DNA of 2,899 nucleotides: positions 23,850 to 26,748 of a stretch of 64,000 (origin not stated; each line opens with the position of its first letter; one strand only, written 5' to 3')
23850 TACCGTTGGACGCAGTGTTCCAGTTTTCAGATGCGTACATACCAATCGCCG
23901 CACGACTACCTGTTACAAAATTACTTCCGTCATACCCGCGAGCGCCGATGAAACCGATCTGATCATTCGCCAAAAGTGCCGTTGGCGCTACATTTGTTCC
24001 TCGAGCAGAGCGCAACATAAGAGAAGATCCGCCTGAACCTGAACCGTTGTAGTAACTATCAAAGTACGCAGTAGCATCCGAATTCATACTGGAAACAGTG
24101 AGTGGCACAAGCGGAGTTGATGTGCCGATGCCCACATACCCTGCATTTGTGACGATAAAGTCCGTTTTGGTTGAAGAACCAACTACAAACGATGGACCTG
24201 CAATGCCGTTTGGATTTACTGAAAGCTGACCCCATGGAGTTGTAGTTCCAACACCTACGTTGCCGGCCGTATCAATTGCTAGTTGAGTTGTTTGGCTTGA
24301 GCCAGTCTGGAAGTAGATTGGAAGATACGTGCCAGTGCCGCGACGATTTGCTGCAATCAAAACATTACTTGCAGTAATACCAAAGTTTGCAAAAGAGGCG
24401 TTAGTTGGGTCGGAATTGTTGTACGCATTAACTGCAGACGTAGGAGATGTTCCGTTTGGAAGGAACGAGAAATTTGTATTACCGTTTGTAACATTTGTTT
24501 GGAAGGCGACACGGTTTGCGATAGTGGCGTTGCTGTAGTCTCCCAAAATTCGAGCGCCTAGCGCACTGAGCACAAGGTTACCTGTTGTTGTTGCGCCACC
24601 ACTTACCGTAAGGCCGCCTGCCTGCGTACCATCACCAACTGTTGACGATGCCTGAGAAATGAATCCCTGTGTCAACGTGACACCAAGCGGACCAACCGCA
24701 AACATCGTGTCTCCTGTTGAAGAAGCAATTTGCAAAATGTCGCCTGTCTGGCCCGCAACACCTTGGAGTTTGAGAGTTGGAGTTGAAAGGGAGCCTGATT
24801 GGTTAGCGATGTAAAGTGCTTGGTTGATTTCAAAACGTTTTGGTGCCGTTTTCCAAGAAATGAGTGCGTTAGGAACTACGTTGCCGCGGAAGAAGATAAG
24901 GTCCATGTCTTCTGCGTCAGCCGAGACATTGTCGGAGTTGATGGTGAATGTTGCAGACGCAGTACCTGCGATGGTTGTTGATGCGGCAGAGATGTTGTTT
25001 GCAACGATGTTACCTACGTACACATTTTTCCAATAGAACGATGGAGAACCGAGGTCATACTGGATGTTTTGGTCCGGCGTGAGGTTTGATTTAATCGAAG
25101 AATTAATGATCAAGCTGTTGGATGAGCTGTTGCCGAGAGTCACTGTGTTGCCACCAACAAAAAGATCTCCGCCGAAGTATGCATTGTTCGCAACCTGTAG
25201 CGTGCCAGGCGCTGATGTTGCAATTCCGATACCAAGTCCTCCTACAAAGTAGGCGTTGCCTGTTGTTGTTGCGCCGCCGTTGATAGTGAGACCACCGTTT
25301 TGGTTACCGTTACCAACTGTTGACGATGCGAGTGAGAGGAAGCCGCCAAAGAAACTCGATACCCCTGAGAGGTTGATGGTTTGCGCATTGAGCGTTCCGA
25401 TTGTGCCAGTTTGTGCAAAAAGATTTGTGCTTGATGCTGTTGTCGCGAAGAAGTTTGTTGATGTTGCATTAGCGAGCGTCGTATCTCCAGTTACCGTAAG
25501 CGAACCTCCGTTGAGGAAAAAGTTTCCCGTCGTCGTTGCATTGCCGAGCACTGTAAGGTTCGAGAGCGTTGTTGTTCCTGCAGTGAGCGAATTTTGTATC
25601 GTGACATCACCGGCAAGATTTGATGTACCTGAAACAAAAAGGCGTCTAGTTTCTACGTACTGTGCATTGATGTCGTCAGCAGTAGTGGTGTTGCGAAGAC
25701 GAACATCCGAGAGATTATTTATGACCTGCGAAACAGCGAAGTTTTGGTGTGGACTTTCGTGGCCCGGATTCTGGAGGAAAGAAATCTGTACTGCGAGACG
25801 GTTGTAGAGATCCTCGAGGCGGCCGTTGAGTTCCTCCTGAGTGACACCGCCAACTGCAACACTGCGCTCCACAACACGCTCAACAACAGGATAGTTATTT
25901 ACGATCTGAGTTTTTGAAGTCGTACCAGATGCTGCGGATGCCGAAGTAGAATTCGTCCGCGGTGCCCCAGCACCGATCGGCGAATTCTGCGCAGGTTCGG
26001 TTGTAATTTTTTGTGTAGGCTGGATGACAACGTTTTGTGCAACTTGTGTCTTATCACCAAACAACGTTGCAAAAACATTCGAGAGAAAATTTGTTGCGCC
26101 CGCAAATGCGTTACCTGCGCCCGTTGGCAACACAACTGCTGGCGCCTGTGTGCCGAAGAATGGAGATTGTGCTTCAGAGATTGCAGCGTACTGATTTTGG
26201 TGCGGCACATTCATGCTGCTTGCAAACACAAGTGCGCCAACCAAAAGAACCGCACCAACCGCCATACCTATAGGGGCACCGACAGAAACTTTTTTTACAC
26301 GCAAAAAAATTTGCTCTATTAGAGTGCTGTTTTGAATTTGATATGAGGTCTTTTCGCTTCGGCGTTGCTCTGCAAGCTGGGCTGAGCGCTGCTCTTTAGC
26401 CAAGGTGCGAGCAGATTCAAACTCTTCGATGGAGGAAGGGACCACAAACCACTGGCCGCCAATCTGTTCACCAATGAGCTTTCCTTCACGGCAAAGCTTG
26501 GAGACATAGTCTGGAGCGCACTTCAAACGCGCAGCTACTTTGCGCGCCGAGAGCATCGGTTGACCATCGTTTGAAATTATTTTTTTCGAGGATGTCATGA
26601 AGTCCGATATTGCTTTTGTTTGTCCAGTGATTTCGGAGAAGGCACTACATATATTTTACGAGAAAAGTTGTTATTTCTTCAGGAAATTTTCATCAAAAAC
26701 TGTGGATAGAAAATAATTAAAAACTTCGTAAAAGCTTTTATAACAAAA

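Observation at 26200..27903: Excisionase-like HTH module fused through a TM helix to a giant extracellular adhesin, duplicated in the adjacent small membrane protein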

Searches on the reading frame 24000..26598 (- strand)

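Call 86: search_protein_families(library=phrogs, proteins=[window:24000-26598:-], max_evalue=0.01)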
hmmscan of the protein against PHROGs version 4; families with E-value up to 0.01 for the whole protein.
window:24000-26598:- (866 aa): 3 families
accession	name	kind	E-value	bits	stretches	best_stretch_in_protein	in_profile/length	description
phrog_6401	-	DNA, RNA and nucleotide metabolism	7.6e-05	23.5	1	11-60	5-55/64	DNA binding protein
phrog_1840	-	integration and excision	0.0025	19.3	1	17-79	8-70/90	excisionase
phrog_66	-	integration and excision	0.0026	18.5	1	9-85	87-166/412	excisionase and transcriptional regulator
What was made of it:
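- Checked: PHROG DNA-binding and excisionase families at 7.6e-5 and 2.5e-3 (call 86).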

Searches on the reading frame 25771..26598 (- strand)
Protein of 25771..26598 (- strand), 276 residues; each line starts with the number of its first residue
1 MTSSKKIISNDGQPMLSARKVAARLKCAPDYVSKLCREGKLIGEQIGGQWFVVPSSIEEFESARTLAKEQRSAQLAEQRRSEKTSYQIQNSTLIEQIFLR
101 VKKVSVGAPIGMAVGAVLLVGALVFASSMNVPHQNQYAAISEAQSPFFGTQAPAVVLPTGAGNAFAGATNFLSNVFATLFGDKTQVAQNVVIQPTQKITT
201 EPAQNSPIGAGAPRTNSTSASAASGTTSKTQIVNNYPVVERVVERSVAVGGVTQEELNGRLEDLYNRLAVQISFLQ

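Call 26: find_related_loci(query=A3, collection=genome_contigs, flank=10000)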
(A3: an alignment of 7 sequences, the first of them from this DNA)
Query A3 (276 aa) in genome_contigs; peptide patterns used: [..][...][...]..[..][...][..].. (x = any residue, [..] = any of these).
55 stretches matched a pattern; 40 encode a relative of the query (tblastn E <= 1e-3); 40 distinct loci.
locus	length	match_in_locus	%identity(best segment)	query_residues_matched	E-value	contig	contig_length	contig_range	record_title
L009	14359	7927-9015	56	1-276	2e-90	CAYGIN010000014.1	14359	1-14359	MAG TPA_asm: uncultured Candidatus Saccharibacteria bacterium isolate ERP113451_co1_187 genome assembly, contig: NODE_49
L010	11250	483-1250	53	15-276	1e-80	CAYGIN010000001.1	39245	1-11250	MAG TPA_asm: uncultured Candidatus Saccharibacteria bacterium isolate ERP113451_co1_187 genome assembly, contig: NODE_10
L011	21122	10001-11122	46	1-276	9e-73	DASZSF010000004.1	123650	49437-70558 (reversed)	MAG TPA_asm: Candidatus Paceibacterota bacterium isolate SMAG_U6043 k141_822007, whole genome shotgun sequence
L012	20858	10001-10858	48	1-276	4e-72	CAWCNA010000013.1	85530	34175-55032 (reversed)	MAG: Candidatus Adlerbacteria bacterium isolate MFD04540.bin.3.55 genome assembly, contig: contig_72594, whole genome sh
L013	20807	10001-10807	39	8-273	2e-47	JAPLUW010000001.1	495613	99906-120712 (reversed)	MAG: Candidatus Adlerbacteria bacterium isolate LacPavin_0818_WC45_MAG_49_12 LacPavin_0818_WC45_scaffold_276048, whole g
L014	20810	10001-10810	38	7-273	7e-45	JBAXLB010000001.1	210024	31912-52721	MAG: Candidatus Adlerbacteria bacterium isolate ELA416 MAG416_1, whole genome shotgun sequence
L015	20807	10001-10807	41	1-272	5e-45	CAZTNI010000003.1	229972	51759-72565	MAG TPA_asm: uncultured Candidatus Saccharibacteria bacterium isolate SRP292972_co1_97 genome assembly, contig: NODE_75_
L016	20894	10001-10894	37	1-272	2e-43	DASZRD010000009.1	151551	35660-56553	MAG TPA_asm: Candidatus Paceibacterota bacterium isolate SMAG_U6015 k141_1099950, whole genome shotgun sequence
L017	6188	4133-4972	36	1-276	3e-42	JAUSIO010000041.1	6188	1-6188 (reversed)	MAG: bacterium isolate E14_metabat.bin.253 E14_k141_602581, whole genome shotgun sequence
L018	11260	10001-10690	40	1-236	1e-41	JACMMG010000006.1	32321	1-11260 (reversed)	MAG: Candidatus Parcubacteria bacterium isolate ES-bin-7 ES-bin-7-contig-k141_836089, whole genome shotgun sequence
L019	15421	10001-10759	36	1-273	3e-41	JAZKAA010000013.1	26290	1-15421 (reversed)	MAG: Patescibacteria group bacterium isolate ADI_H3L2_1_122_18_3-bin002_1 ADIH3L21_B002_1_000000000013, whole genome sho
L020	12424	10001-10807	38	1-272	4e-41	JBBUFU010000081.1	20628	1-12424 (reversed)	MAG: Patescibacteria group bacterium isolate H43-bin025_1 H43_bin025_1_000000000081, whole genome shotgun sequence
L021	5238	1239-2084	37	1-272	6e-40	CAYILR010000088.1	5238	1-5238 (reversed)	MAG TPA_asm: uncultured Bacteriovoracaceae bacterium isolate ERP119705_co22_306 genome assembly, contig: NODE_11940_leng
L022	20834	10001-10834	36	1-272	1e-39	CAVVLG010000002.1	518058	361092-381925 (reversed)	MAG: Candidatus Adlerbacteria bacterium isolate MFD09222.bin.1.2 genome assembly, contig: contig_36000, whole genome sho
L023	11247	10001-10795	35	13-268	2e-39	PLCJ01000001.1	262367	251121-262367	MAG: Candidatus Adlerbacteria bacterium isolate palsa_1324 73.20111000_P3M.106_contig_973, whole genome shotgun sequence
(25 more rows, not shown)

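Call 37: search_protein_representatives(alignment_id=A3)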
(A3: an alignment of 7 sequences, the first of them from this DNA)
Query: 7 sequences, 256 profile positions. Proteins with E-value up to 0.001 (for the whole library): 5837; up to 1e-10: 1611; up to 1e-30: 76. The best 150 are listed.
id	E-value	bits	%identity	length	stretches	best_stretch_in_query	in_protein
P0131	2.6e-87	309.3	-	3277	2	14-254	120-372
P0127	5.0e-86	305.1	-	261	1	1-252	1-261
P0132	6.9e-78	278.4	-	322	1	1-246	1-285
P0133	2.2e-77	276.8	-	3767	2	14-251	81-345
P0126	2.3e-76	273.4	-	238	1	1-209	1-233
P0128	2.6e-73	263.4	-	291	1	2-251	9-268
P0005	2.2e-68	247.3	-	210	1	1-224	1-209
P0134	2.5e-66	240.6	-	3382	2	14-252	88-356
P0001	1.9e-65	237.7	-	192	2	1-90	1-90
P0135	6.3e-65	236.0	-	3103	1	1-254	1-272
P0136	4.9e-64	233.0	-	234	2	13-130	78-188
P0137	1.2e-62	228.5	-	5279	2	13-206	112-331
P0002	1.9e-61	224.6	-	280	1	7-203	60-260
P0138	6.0e-60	219.7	-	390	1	1-252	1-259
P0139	1.2e-57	212.1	-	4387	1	1-252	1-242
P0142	7.8e-54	199.6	-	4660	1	1-252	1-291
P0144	7.8e-53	196.3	-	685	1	1-254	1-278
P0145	2.2e-52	194.9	-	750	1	15-252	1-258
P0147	2.6e-52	194.6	-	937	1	15-250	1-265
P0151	1.1e-50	189.3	-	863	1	5-252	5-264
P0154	5.1e-50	187.1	-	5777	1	15-252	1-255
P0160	2.2e-48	181.8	-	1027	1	1-252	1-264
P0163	7.0e-47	176.8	-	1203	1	1-252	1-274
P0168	3.3e-44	168.1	-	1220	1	1-204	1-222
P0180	3.6e-38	148.3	-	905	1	5-231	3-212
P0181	1.6e-37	146.2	-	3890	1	11-253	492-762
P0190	4.4e-34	134.9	-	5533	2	15-252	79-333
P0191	5.1e-34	134.7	-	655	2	12-117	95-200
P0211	2.0e-29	119.7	-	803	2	11-253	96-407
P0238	2.4e-23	99.7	-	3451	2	11-121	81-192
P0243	7.3e-23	98.1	-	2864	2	14-252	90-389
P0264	2.8e-21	93.0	-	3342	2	28-253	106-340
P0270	5.2e-21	92.1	-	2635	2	15-100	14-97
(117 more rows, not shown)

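Call 57: list_cluster_members(proteins=[P0137, P0154, P0190, P0142, P0139, P0181, P0238, P0243, P0264, P0270])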
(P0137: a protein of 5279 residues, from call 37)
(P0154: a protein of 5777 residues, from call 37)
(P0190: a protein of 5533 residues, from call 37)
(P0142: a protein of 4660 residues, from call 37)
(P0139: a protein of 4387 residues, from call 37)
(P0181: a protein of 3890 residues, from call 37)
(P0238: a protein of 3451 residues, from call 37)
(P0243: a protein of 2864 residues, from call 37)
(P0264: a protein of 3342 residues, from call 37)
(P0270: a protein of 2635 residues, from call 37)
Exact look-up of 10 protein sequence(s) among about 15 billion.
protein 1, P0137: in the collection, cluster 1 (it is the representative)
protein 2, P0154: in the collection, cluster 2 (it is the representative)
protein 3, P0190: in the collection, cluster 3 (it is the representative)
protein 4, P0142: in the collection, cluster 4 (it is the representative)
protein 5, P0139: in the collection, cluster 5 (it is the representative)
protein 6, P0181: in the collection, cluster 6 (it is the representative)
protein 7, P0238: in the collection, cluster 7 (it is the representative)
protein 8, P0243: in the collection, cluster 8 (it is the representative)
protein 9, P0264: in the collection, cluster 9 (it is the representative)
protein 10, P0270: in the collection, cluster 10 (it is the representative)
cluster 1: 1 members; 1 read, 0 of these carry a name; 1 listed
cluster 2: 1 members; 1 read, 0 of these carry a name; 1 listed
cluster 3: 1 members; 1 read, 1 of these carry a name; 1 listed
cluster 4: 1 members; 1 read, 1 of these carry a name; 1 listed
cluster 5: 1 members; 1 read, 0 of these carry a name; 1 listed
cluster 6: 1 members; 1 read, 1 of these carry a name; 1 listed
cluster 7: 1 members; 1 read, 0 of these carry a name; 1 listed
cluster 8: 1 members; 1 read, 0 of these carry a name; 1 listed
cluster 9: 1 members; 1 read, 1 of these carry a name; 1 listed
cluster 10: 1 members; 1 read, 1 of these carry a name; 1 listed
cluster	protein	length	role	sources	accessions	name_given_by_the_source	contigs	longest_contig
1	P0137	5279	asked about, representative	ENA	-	-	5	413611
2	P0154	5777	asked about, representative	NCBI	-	-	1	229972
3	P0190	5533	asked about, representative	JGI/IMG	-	trimeric autotransporter adhesin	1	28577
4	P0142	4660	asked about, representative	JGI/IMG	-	hypothetical protein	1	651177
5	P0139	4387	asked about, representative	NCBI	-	-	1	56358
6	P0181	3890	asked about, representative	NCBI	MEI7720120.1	MAG: helix-turn-helix domain-containing protein, partial [bacterium]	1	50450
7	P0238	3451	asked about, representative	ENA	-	-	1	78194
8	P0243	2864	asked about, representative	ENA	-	-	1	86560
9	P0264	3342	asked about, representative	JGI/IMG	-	hypothetical protein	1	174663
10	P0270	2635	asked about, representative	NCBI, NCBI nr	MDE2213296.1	MAG: hypothetical protein KGJ34_02070, partial [Patescibacteria group bacterium] | hypothetical protein [Patescibacteria group bacterium]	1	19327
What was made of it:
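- On Trimeric autotransporter adhesin (the JGI label on homologue P0190): The label comes from call 57.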

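Call 90: search_protein_families(library=pfam, proteins=[P0144, P0145, P0147, P0151, P0160, P0163, P0168, P0180, P0191, P0211], max_evalue=0.001)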
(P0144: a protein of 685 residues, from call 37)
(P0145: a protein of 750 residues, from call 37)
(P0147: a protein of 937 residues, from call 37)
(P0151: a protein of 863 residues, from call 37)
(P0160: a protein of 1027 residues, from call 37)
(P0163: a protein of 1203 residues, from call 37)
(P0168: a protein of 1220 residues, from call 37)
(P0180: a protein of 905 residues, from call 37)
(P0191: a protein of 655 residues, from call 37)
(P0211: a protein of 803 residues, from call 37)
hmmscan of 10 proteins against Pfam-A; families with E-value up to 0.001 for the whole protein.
P0144 (685 aa): 1 family
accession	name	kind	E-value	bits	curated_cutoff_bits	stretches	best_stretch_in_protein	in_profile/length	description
PF12728.13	HTH_17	-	0.00061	20.4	27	1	15-64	1-50/51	Helix-turn-helix domain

P0145 (750 aa): 0 families

P0147 (937 aa): 0 families

P0151 (863 aa): 1 family
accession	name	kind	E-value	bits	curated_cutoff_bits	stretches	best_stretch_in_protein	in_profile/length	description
PF12728.13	HTH_17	-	0.00027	21.6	27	1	17-63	3-49/51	Helix-turn-helix domain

P0160 (1027 aa): 0 families

P0163 (1203 aa): 1 family
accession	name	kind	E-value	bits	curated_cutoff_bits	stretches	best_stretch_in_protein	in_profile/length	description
PF12728.13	HTH_17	-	0.00016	22.3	27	1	15-60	1-46/51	Helix-turn-helix domain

P0168 (1220 aa): 1 family
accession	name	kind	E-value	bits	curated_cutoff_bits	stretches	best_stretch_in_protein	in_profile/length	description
PF12728.13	HTH_17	-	0.00019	22.1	27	1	15-64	1-50/51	Helix-turn-helix domain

P0180 (905 aa): 1 family
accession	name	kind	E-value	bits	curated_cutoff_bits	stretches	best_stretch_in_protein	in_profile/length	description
PF12728.13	HTH_17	-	8.2e-05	23.2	27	1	12-57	1-46/51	Helix-turn-helix domain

P0191 (655 aa): 1 family
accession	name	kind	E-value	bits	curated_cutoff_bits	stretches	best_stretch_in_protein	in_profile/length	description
PF12728.13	HTH_17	-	3.7e-09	37.1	27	1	98-147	1-50/51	Helix-turn-helix domain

P0211 (803 aa): 2 families
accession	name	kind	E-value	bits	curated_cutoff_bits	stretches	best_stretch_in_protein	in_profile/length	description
PF12728.13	HTH_17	-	1e-16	61.3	27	2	100-146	1-47/51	Helix-turn-helix domain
PF13338.12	AbiEi_4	-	8e-09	35.9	25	0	8-39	9-39/49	Transcriptional regulator, AbiEi antitoxin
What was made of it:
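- On Pfam HTH_17 (PF12728) / excisionase-type wHTH: Family members linked to the window by profile do pass: P0211 at 61.3 bits (E=2e-29 to the profile) and P0191 at 37.1 bits (E=5e-34) (calls 37, 90).
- Relatives P0211 (61 bits) and P0191 (37 bits) pass the HTH_17 gathering score (call 90).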
